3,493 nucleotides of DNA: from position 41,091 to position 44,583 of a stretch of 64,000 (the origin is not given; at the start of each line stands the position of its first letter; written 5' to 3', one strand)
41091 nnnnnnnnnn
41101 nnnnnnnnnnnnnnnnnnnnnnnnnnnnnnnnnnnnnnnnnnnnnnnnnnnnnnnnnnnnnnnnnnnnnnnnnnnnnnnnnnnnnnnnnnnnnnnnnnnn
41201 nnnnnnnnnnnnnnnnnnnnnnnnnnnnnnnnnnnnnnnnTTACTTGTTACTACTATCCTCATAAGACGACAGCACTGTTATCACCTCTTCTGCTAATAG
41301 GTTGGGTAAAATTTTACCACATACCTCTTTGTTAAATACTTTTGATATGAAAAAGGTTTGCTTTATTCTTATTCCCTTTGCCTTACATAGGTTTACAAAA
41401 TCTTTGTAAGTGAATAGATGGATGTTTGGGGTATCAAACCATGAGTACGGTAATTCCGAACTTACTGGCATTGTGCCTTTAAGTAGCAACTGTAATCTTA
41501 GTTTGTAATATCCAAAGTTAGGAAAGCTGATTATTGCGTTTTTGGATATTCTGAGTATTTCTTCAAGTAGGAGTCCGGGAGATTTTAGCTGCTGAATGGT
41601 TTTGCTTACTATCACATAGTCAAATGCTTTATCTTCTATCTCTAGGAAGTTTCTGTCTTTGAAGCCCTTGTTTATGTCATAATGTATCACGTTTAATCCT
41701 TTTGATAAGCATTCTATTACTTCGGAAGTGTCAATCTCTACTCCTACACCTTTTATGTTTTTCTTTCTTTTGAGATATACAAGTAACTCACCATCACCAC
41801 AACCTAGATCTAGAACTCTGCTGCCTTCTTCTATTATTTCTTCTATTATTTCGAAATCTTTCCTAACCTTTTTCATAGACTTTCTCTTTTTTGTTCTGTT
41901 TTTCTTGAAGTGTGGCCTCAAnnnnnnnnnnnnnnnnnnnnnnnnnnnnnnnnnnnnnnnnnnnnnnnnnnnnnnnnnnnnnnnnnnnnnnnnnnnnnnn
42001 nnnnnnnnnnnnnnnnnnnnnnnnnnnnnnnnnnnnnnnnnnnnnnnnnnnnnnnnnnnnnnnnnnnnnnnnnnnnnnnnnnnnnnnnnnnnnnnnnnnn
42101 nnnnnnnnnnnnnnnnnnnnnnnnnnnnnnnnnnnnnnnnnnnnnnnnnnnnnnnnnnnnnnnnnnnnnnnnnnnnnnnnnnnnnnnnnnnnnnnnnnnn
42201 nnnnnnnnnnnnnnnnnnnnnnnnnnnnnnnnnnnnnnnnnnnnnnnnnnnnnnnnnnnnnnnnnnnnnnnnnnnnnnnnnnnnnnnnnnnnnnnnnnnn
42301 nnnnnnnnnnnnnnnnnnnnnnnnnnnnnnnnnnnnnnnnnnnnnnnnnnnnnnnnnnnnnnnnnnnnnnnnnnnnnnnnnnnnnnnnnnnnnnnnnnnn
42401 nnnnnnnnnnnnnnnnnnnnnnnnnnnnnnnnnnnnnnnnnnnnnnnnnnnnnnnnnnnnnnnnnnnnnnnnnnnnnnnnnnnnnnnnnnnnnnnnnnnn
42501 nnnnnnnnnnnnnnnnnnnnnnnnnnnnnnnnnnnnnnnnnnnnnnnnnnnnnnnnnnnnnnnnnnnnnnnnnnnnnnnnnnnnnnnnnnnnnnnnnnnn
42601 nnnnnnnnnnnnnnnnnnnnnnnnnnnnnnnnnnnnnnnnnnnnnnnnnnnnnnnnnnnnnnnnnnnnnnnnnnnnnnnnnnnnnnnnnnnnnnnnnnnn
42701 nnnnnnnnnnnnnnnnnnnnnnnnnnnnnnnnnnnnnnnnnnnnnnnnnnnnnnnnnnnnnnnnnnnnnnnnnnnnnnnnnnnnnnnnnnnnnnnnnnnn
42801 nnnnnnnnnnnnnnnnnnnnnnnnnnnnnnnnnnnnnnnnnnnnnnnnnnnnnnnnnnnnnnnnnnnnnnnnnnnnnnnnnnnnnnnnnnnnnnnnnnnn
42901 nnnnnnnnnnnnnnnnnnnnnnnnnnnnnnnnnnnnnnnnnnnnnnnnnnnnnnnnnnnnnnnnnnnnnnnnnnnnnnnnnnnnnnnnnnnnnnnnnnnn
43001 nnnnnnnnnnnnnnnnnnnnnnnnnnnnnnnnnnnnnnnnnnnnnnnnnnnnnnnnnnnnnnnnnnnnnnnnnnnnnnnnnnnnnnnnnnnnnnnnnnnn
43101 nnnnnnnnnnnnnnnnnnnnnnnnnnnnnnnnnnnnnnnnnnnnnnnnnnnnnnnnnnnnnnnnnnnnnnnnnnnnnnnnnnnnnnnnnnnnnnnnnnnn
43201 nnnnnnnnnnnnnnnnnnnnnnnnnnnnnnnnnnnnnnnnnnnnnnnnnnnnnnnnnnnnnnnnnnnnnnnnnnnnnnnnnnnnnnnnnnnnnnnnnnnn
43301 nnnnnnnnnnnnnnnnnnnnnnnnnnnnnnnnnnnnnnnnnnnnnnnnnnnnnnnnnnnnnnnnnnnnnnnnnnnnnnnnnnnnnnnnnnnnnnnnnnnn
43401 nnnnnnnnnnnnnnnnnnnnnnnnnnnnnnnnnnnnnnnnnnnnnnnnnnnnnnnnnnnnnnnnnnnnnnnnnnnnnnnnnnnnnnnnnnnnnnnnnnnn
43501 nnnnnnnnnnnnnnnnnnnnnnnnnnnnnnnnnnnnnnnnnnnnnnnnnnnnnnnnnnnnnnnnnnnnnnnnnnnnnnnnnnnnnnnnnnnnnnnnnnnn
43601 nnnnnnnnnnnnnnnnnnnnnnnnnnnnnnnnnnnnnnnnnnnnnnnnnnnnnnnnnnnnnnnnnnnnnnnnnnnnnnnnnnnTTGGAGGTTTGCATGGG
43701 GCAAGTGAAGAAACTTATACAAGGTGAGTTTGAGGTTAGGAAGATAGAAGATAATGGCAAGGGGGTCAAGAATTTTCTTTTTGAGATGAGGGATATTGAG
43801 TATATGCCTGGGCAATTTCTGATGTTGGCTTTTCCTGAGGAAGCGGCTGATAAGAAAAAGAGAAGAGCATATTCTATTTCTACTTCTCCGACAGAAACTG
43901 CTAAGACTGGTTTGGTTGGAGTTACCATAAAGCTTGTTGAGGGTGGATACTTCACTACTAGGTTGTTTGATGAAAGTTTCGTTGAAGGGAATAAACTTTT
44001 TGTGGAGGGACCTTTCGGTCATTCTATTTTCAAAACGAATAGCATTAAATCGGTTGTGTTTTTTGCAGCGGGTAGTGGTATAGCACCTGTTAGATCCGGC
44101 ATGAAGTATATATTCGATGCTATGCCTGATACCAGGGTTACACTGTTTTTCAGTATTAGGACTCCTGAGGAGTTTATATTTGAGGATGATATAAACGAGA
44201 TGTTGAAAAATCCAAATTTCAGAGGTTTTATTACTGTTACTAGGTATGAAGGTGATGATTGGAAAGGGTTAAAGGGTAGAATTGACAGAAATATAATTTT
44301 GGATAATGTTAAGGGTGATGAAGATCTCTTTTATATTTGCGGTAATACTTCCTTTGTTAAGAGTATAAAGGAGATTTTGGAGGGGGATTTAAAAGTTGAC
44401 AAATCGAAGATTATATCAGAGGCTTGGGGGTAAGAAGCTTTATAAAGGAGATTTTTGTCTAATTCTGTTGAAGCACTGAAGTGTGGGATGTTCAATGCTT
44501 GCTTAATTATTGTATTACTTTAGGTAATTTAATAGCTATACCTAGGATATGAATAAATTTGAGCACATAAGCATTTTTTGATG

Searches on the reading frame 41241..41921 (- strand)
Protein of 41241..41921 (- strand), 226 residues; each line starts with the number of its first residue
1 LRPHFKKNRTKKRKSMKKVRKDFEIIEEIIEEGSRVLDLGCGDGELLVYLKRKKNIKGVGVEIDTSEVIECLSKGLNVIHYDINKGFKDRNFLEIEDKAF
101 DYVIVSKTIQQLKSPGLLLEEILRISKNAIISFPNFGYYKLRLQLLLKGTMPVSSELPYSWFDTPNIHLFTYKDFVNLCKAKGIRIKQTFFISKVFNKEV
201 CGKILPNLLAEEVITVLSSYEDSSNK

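Call 19: search_protein_families(library=pfam, proteins=[window:41241-41921:-], max_evalue=0.00001)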
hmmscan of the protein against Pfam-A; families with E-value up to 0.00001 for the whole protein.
window:41241-41921:- (226 aa): 5 families
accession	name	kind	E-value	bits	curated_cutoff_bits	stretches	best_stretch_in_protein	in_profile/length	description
PF07021.18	MetW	-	1.7e-67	227.3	21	1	20-215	1-191/193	Methionine biosynthesis protein MetW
PF13489.12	Methyltransf_23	-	8.1e-11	42.4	27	1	28-184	18-159/164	Methyltransferase domain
PF13847.12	Methyltransf_31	-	4.8e-09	36.5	27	1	31-127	2-102/145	Methyltransferase domain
PF08241.18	Methyltransf_11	-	1.2e-07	32.7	21.2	1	37-127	1-88/95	Methyltransferase domain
PF13649.12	Methyltransf_25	-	5.5e-07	30.6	27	1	36-127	1-94/97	Methyltransferase domain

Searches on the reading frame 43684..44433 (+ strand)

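Call 19: search_protein_families(library=pfam, proteins=[window:43684-44433:+], max_evalue=0.00001)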
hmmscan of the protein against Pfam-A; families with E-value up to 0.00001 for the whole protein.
window:43684-44433:+ (249 aa): 2 families
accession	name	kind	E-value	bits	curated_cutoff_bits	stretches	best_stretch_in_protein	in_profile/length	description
PF00175.26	NAD_binding_1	-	3.8e-16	60.1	22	1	127-229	2-108/109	Oxidoreductase NAD-binding domain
PF00970.30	FAD_binding_6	-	1.1e-08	35.8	21.1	1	30-113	16-96/99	Oxidoreductase FAD-binding domain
